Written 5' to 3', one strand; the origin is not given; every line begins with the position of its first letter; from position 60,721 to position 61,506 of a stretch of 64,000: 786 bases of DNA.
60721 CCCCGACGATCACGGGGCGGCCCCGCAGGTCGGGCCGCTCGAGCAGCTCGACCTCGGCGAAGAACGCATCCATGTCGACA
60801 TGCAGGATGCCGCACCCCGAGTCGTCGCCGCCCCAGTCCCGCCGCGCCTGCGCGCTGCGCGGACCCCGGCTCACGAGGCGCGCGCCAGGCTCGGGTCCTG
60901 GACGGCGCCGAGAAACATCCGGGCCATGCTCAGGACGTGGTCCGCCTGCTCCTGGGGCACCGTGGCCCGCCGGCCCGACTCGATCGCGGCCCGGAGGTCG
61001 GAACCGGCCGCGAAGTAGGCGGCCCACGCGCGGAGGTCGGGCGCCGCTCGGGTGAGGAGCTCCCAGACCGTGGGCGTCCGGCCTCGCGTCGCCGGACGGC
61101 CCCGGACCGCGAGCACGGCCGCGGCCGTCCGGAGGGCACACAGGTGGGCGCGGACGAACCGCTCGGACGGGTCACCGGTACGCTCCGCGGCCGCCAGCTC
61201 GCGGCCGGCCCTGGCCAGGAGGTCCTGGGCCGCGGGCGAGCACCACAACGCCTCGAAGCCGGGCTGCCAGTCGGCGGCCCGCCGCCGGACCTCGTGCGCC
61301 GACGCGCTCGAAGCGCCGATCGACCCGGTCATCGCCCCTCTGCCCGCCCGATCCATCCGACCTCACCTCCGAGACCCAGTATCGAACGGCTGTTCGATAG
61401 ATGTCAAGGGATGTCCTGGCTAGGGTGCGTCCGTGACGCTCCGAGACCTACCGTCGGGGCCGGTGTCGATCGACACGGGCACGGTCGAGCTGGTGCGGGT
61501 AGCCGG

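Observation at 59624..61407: LexA-box-controlled, translationally coupled HEPN(Rx4H)-DinB module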

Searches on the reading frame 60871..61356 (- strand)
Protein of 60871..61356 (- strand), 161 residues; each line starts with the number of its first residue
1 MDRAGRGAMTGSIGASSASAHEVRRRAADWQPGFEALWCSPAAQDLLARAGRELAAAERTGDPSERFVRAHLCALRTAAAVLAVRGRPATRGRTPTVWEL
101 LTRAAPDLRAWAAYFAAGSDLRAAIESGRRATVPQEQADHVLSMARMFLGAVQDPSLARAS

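Call 6: search_protein_families(library=pfam, proteins=[window:60871-61356:-], max_evalue=0.01)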
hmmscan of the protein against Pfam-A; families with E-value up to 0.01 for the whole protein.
window:60871-61356:- (161 aa): 1 family
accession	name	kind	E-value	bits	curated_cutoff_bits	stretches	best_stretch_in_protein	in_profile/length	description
PF18726.6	HEPN_SAV_6107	-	1.2e-30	106.4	27.2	1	57-153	1-98/98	SAV_6107-like HEPN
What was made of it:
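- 60871..61356 (-): 161-aa HEPN_SAV_6107 family protein: disordered N-terminus (residues 1-40) followed by a helical bundle (41-153). Pfam PF18726 matches at E=1.2e-30, 106 bits against a cutoff of 27 (call 6).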

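Call 7: search_protein_families(library=ncbifam, proteins=[window:60871-61356:-], max_evalue=0.01)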
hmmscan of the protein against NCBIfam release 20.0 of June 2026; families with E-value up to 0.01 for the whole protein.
window:60871-61356:- (161 aa): 0 families

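Call 8: find_homologous_proteins(query=window:60871-61356:-, max_evalue=0.001)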
Query window:60871-61356:- (161 aa): 27 proteins with E <= 0.001 among 1634 candidates.
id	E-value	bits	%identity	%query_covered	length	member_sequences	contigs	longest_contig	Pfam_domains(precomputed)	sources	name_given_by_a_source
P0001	8.0e-95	333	100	100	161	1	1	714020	PF18726.7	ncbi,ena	-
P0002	3.3e-54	201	65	99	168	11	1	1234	PF18726.7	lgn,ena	-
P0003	5.8e-54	200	66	99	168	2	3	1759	PF18726.7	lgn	-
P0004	6.1e-53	197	73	81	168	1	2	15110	PF18726.7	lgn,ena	-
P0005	1.7e-52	196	74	81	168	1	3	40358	PF18726.7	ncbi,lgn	-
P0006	2.3e-51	192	73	81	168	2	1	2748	PF18726.7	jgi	jgi:hypothetical protein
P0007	3.5e-34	136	65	76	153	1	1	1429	PF18726.7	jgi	jgi:hypothetical protein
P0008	2.8e-33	133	60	77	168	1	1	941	PF18726.7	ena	-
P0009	8.1e-29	119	57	81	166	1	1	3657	PF18726.7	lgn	-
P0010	1.7e-25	108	55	71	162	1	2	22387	PF18726.7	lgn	-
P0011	4.0e-25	107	55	54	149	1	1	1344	PF18726.7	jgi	jgi:hypothetical protein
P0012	1.7e-22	98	52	71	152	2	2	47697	PF18726.7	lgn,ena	-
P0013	1.2e-21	95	55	68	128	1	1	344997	PF18726.7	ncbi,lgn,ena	-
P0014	2.1e-21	95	54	69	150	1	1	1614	PF18726.7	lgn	-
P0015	1.1e-20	92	56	70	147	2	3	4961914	PF18726.7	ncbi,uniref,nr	ncbi:SAV_6107 family HEPN domain-containing protein [Streptomyces somaliensis]|uniref:SAV_6107 famil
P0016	1.2e-20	92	51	79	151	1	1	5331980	PF18726.7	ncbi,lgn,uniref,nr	ncbi:SAV_6107 family HEPN domain-containing protein [Streptomyces sp. MRC013]|uniref:SAV_6107 family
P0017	2.3e-18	85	48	65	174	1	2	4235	PF18726.7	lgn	-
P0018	2.6e-18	85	51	67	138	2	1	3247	PF18726.7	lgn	-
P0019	2.9e-18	84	46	76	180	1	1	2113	PF18726.7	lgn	-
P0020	1.1e-17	83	51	70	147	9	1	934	PF18726.7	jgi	-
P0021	1.2e-17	82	51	57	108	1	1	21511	PF18726.7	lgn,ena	-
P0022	1.7e-17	82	47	68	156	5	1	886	PF18726.7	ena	-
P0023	3.7e-17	81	51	66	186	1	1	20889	PF18726.7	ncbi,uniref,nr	ncbi:hypothetical protein BIV57_16460 [Mangrovactinospora gilvigrisea]|uniref:SAV-6107-like HEPN dom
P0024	7.0e-17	80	50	65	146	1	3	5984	PF18726.7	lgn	-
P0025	9.2e-17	80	50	68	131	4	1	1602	PF18726.7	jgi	jgi:HEPN superfamily protein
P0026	1.8e-15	75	48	70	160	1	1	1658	PF18726.7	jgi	jgi:hypothetical protein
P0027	2.7e-14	72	43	79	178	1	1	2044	PF18726.7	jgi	jgi:hypothetical protein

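Call 12: find_related_loci(query=A1, collection=genome_contigs, flank=4000)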
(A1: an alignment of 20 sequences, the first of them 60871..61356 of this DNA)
Query A1 (161 aa) in genome_contigs; peptide patterns used: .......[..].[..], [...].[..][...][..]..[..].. (x = any residue, [..] = any of these).
600 stretches matched a pattern (row limit reached: there are more); 468 encode a relative of the query (tblastn E <= 1e-3); the best 80 are kept; 80 distinct loci.
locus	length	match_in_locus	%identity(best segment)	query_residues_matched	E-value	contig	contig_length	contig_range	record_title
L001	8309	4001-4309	48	46-148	5e-23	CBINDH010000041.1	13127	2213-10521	MAG TPA_asm: uncultured Xylanimonas sp. isolate SRR16817064_metabat2_53 genome assembly, contig: ERZ27394172.1952, whole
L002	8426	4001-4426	45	28-160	7e-23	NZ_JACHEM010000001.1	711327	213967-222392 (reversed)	Streptomyces candidus strain DSM 40141 Ga0415311_01, whole genome shotgun sequence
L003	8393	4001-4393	47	27-153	9e-23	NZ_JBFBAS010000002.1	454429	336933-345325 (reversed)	Streptomyces sp. NPDC051219 NPDC051219_120_F12.ctg-0002, whole genome shotgun sequence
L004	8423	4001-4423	45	6-153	3e-22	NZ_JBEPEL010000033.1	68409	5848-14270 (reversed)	Streptomyces sp. NPDC000229 NPDC000229_6_D1.ctg-0033, whole genome shotgun sequence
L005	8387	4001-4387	43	29-153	4e-22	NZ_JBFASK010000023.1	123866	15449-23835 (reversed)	Streptomyces sp. NPDC053755 NPDC053755_53_E10.ctg-0023, whole genome shotgun sequence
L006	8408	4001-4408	43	10-148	5e-22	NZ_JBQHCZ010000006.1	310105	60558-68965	Streptomyces sp. OZ13 OZ13_scaffold6, whole genome shotgun sequence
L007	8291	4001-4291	47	62-155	6e-22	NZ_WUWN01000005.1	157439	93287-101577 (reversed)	Puerhibacterium puerhi strain TLY-12 Scaffold5, whole genome shotgun sequence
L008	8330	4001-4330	54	46-154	6e-22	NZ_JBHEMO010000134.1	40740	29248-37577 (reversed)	MAG: Jatrophihabitans sp. isolate S3_bin.33.orig S3_k141_2053492, whole genome shotgun sequence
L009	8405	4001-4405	43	8-148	7e-22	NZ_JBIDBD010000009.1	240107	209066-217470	Streptomyces sp. NPDC048111 NPDC048111_53_E7.ctg-0009, whole genome shotgun sequence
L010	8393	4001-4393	45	27-153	2e-21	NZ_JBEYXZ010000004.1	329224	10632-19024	Streptomyces sp. NPDC046831 NPDC046831_96_B4.ctg-0004, whole genome shotgun sequence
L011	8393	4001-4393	44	27-153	2e-21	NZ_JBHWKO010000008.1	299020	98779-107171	Streptomyces sp. NPDC059895 NPDC059895_391_A2.ctg-0008, whole genome shotgun sequence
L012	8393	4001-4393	44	27-153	2e-21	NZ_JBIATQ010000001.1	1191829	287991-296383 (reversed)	Streptomyces sp. NPDC001843 NPDC001843_130_G4.ctg-0001, whole genome shotgun sequence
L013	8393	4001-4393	44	27-153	3e-21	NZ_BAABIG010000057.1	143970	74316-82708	Streptomyces ziwulingensis strain JCM 18081 sequence057, whole genome shotgun sequence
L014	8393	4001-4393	44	27-153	3e-21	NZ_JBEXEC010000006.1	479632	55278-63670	Streptomyces sp. NPDC005481 NPDC005481_21_E8.ctg-0006, whole genome shotgun sequence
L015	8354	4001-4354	47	41-153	3e-21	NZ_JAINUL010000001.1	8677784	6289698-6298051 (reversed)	Streptomyces flavotricini strain NGL1 Scaffold_1, whole genome shotgun sequence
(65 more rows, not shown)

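Call 19: predict_structure(alignment_id=A1)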
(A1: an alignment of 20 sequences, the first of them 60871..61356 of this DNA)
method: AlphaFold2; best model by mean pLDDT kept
length: 161 residues; sequences in the alignment: 20
mean_pLDDT: 84.0   pTM: 0.73
mean pLDDT of the five models: 84.0, 83.5, 82.6, 82.2, 81.8
residues with pLDDT >= 90: 102; 70-90: 16; 50-70: 39; < 50: 4
segments of 3 or more residues with pLDDT < 50: none
pLDDT, mean of each block of 10 residues (from residue 1): 57 55 53 62 95 98 98 97 85 91 93 97 95 97 98 74 52
secondary structure, 60 per line:
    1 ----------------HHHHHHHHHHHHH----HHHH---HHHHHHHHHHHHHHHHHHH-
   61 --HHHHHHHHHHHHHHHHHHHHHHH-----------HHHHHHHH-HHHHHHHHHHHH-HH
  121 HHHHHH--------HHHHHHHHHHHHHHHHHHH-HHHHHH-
elements in order: H17-29 H34-37 H41-59 H63-85 H97-104 H106-117 H119-126 H135-153 H155-160
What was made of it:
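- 60871..61356 (-): The AlphaFold model has pLDDT 84 (call 19).
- On HEPN superfamily: The AlphaFold model has pLDDT 84, with helices at 41-59, 63-85, 97-126 and 135-153 (call 19).
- On UmuD / YolD / ImuA accessory subunits: The protein is an all-alpha bundle (call 19) and has no Pfam hit other than PF18726 (call 6).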
